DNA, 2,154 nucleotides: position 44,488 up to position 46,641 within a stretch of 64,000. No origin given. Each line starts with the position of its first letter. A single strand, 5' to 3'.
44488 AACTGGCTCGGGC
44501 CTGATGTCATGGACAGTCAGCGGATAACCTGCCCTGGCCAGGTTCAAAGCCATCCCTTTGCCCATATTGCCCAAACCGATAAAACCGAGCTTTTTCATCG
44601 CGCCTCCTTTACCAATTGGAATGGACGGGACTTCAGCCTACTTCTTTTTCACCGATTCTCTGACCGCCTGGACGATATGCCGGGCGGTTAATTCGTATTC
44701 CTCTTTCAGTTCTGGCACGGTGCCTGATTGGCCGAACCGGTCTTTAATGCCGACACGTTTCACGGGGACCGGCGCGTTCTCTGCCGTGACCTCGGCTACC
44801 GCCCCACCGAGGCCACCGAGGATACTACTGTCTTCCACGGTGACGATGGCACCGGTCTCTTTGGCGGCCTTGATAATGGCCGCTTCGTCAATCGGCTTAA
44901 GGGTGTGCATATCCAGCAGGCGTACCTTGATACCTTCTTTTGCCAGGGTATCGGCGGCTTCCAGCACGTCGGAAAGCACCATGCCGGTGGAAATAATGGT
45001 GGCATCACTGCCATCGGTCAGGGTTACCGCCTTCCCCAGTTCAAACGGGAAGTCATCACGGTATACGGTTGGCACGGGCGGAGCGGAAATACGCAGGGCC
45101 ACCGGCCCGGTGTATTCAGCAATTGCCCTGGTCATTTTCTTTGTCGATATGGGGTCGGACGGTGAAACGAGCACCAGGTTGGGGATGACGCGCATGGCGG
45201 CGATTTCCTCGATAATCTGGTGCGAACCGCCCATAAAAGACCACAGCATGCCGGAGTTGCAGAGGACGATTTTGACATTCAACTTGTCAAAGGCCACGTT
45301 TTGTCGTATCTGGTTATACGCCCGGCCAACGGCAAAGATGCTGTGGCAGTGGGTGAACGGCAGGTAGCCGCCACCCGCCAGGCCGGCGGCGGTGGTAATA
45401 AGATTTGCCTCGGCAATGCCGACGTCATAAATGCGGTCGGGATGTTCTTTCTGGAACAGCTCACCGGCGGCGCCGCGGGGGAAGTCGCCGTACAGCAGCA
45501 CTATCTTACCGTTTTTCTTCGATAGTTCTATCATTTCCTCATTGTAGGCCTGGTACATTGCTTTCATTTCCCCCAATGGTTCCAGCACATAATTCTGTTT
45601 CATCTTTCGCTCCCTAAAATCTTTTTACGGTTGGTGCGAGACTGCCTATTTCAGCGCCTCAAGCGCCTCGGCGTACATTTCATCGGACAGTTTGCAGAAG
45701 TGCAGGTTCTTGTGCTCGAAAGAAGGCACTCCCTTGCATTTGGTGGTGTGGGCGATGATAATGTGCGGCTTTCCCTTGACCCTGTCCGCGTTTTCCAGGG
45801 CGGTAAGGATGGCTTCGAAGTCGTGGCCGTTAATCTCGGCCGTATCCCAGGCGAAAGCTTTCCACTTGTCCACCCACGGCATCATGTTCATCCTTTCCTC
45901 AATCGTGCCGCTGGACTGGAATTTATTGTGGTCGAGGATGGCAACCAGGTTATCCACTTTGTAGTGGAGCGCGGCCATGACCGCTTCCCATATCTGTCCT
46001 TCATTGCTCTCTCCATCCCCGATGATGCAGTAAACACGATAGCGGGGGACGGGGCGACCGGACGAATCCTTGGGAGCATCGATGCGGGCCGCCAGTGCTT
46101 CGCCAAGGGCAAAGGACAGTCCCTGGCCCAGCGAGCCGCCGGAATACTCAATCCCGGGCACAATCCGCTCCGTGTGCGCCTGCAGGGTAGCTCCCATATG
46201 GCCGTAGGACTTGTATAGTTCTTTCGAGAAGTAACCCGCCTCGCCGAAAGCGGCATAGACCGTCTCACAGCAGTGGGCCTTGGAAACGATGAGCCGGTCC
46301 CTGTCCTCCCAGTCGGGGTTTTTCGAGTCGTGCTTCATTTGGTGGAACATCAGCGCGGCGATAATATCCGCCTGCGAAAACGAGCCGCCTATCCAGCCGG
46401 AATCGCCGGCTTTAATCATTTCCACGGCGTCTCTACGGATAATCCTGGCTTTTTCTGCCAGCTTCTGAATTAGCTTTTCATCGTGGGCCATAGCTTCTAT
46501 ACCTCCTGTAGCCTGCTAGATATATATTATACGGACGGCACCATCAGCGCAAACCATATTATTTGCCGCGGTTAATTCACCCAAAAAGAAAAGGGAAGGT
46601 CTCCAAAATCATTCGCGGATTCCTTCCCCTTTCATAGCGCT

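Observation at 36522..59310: ~23-kb oxidoreductase-dense catabolic island with no kinase and no dedicated regulator visible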

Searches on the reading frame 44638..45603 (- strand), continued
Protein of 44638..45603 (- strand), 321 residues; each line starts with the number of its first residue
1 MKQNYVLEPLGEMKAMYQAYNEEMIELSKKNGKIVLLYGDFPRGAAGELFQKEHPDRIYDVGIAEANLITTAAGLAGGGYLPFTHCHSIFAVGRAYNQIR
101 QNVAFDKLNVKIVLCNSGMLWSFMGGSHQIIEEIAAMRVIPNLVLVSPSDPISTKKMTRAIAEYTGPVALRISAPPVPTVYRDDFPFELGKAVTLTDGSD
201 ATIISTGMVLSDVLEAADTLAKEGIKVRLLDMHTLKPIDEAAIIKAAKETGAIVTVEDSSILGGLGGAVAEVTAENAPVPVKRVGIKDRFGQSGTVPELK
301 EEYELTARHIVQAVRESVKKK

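Call 61: find_encoding_contigs(protein=P0300, flank=10000, max_places=2)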
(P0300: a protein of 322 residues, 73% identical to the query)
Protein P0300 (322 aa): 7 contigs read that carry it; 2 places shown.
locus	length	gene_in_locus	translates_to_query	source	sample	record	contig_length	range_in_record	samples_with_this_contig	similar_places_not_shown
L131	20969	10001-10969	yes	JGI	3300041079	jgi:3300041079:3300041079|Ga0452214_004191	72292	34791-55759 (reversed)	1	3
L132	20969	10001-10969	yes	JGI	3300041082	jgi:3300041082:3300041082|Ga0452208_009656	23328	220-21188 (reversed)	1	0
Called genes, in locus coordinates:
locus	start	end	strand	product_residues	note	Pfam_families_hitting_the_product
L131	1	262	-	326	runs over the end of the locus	PF02779:Transket_pyr, PF02780:Transketolase_C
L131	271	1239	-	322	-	PF00676:E1_dh, PF02775:TPP_enzyme_C (weak)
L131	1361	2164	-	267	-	PF00106:adh_short, PF13561:adh_short_C2, PF23441:SDR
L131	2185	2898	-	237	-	PF00106:adh_short, PF13561:adh_short_C2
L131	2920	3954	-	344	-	PF08240:ADH_N, PF16912:Glu_dehyd_C, PF00107:ADH_zinc_N, PF13602:ADH_zinc_N_2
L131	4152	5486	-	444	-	PF06808:DctM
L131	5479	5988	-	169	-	PF04290:DctQ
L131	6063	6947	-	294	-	PF03480:DctP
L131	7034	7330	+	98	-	-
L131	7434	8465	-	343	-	PF05343:Peptidase_M42, PF04389:Peptidase_M28 (faint), PF01546:Peptidase_M20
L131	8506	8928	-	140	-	PF03479:PCC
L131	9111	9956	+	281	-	PF00456:Transketolase_N, PF00676:E1_dh, PF09364:XFP_N (weak)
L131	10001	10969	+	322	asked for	PF02779:Transket_pyr, PF02780:Transketolase_C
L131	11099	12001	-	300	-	PF02826:2-Hacid_dh_C (weak), PF03446:NAD_binding_2, PF03807:F420_oxidored, PF14833:NAD_binding_11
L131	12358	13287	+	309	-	PF01073:3Beta_HSD (weak), PF01370:Epimerase, PF02719:Polysacc_synt_2 (weak), PF16363:GDP_Man_Dehyd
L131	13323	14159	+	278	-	PF00106:adh_short, PF13561:adh_short_C2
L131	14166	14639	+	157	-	PF03352:Adenine_glyco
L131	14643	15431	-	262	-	PF04248:NTP_transf_9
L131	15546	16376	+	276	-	PF00106:adh_short, PF08659:KR, PF13561:adh_short_C2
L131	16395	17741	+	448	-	PF00202:Aminotran_3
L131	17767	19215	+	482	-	PF01425:Amidase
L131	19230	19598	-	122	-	PF01042:Ribonuc_L-PSP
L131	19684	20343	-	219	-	PF03737:RraA-like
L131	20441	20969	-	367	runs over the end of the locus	PF03417:AAT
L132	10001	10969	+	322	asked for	PF02779:Transket_pyr, PF02780:Transketolase_C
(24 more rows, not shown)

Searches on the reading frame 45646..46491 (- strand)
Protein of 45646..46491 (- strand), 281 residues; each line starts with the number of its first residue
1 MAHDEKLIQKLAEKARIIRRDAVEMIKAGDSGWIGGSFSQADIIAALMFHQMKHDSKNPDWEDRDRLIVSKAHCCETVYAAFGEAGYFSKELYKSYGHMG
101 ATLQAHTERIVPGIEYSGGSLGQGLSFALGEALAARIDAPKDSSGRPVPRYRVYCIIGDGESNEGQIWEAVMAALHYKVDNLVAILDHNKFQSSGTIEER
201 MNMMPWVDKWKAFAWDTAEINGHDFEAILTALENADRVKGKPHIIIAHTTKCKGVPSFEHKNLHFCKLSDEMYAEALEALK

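Call 3: search_protein_families(library=pfam, proteins=[window:45646-46491:-])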
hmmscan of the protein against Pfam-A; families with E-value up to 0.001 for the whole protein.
window:45646-46491:- (281 aa): 4 families
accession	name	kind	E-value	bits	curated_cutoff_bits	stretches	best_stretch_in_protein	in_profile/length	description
PF00456.26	Transketolase_N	-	2.8e-42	145.3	22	1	12-271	6-266/334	Transketolase, thiamine diphosphate binding domain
PF00676.26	E1_dh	-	6.2e-07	29.1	22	1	119-237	101-209/300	Dehydrogenase E1 component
PF09364.15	XFP_N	-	2.1e-05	24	23.7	1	90-229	112-241/364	XFP N-terminal domain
PF13292.11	DXP_synthase_N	-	0.00012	21.8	21.2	0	125-195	117-177/274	1-deoxy-D-xylulose-5-phosphate synthase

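Call 6: search_protein_families(library=ncbifam, proteins=[window:45646-46491:-], max_evalue=1e-10)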
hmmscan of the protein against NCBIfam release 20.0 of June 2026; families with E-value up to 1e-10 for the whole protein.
window:45646-46491:- (281 aa): 5 families
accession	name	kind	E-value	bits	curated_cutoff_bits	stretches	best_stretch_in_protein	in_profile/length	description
NF004559.0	PRK05899.2-5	equivalog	2.3e-76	257.4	488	1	5-280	12-279/627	transketolase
NF004556.0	PRK05899.2-2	equivalog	9e-62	209.2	575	1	5-280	11-276/639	transketolase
TIGR00232.1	tktlase_bact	equivalog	3.9e-45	154.4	682.25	1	15-275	4-268/654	transketolase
NF004558.0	PRK05899.2-4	equivalog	3.1e-34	118.4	788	1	18-271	10-261/651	transketolase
TIGR00759.1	aceE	equivalog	5.1e-11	41.3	859.9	0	16-195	80-263/885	pyruvate dehydrogenase (acetyl-transferring), homodimeric type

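Call 44: search_solved_structures(query=window:45646-46491:-, max_evalue=1e-20)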
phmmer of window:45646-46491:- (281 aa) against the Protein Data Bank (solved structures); distinct sequences matched with E-value up to 1e-20: 37.
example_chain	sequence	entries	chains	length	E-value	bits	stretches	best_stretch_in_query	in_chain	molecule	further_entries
6yak_AAA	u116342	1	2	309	2.3e-61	211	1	14-280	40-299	N-terminal component of the split chain transketolase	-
3m34_A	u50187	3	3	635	1.3e-38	136.3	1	8-278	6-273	Transketolase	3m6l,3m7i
3l84_A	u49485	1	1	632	1.6e-38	136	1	8-278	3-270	Transketolase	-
3mos_A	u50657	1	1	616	9.6e-37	130.2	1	4-264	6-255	Transketolase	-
4kxu_A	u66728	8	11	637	1e-36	130.1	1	4-264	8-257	Transketolase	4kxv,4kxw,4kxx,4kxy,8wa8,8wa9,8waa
6rjb_A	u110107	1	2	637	1e-36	130.1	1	4-264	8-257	Transketolase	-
6ha3_A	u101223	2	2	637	2.7e-36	128.8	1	4-264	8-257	Transketolase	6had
3ooy_A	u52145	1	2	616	3.6e-36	128.3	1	8-264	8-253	Transketolase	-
1r9j_A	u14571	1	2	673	9.6e-31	110.5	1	13-272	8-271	transketolase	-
8r3o_A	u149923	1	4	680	1.2e-27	100.4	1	10-271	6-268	Transketolase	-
1gpu_A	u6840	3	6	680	1.4e-27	100.1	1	17-254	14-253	TRANSKETOLASE 1 | TRANSKETOLASE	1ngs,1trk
1tka_A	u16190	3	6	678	1.4e-27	100.1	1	17-254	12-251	TRANSKETOLASE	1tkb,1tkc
1ay0_A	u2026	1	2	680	2e-27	99.6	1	17-250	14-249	TRANSKETOLASE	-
3uk1_A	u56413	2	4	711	1.2e-26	97.1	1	15-278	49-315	Transketolase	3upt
3hyl_A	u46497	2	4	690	1.7e-26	96.6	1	17-262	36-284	Transketolase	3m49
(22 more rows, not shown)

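Call 55: search_solved_structures(query=window:45646-46491:-, max_evalue=1e-35, show_alignments=4)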
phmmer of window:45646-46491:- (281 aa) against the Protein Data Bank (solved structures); distinct sequences matched with E-value up to 1e-35: 8.
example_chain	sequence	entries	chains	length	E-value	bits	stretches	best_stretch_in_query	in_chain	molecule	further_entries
6yak_AAA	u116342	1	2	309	2.3e-61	211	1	14-280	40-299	N-terminal component of the split chain transketolase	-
3m34_A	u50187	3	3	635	1.3e-38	136.3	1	8-278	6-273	Transketolase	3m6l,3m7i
3l84_A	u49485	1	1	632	1.6e-38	136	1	8-278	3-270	Transketolase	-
3mos_A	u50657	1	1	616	9.6e-37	130.2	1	4-264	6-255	Transketolase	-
4kxu_A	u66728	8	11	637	1e-36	130.1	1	4-264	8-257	Transketolase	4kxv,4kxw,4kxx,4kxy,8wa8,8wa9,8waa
6rjb_A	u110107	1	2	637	1e-36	130.1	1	4-264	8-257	Transketolase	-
6ha3_A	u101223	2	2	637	2.7e-36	128.8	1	4-264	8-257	Transketolase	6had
3ooy_A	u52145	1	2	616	3.6e-36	128.3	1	8-264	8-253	Transketolase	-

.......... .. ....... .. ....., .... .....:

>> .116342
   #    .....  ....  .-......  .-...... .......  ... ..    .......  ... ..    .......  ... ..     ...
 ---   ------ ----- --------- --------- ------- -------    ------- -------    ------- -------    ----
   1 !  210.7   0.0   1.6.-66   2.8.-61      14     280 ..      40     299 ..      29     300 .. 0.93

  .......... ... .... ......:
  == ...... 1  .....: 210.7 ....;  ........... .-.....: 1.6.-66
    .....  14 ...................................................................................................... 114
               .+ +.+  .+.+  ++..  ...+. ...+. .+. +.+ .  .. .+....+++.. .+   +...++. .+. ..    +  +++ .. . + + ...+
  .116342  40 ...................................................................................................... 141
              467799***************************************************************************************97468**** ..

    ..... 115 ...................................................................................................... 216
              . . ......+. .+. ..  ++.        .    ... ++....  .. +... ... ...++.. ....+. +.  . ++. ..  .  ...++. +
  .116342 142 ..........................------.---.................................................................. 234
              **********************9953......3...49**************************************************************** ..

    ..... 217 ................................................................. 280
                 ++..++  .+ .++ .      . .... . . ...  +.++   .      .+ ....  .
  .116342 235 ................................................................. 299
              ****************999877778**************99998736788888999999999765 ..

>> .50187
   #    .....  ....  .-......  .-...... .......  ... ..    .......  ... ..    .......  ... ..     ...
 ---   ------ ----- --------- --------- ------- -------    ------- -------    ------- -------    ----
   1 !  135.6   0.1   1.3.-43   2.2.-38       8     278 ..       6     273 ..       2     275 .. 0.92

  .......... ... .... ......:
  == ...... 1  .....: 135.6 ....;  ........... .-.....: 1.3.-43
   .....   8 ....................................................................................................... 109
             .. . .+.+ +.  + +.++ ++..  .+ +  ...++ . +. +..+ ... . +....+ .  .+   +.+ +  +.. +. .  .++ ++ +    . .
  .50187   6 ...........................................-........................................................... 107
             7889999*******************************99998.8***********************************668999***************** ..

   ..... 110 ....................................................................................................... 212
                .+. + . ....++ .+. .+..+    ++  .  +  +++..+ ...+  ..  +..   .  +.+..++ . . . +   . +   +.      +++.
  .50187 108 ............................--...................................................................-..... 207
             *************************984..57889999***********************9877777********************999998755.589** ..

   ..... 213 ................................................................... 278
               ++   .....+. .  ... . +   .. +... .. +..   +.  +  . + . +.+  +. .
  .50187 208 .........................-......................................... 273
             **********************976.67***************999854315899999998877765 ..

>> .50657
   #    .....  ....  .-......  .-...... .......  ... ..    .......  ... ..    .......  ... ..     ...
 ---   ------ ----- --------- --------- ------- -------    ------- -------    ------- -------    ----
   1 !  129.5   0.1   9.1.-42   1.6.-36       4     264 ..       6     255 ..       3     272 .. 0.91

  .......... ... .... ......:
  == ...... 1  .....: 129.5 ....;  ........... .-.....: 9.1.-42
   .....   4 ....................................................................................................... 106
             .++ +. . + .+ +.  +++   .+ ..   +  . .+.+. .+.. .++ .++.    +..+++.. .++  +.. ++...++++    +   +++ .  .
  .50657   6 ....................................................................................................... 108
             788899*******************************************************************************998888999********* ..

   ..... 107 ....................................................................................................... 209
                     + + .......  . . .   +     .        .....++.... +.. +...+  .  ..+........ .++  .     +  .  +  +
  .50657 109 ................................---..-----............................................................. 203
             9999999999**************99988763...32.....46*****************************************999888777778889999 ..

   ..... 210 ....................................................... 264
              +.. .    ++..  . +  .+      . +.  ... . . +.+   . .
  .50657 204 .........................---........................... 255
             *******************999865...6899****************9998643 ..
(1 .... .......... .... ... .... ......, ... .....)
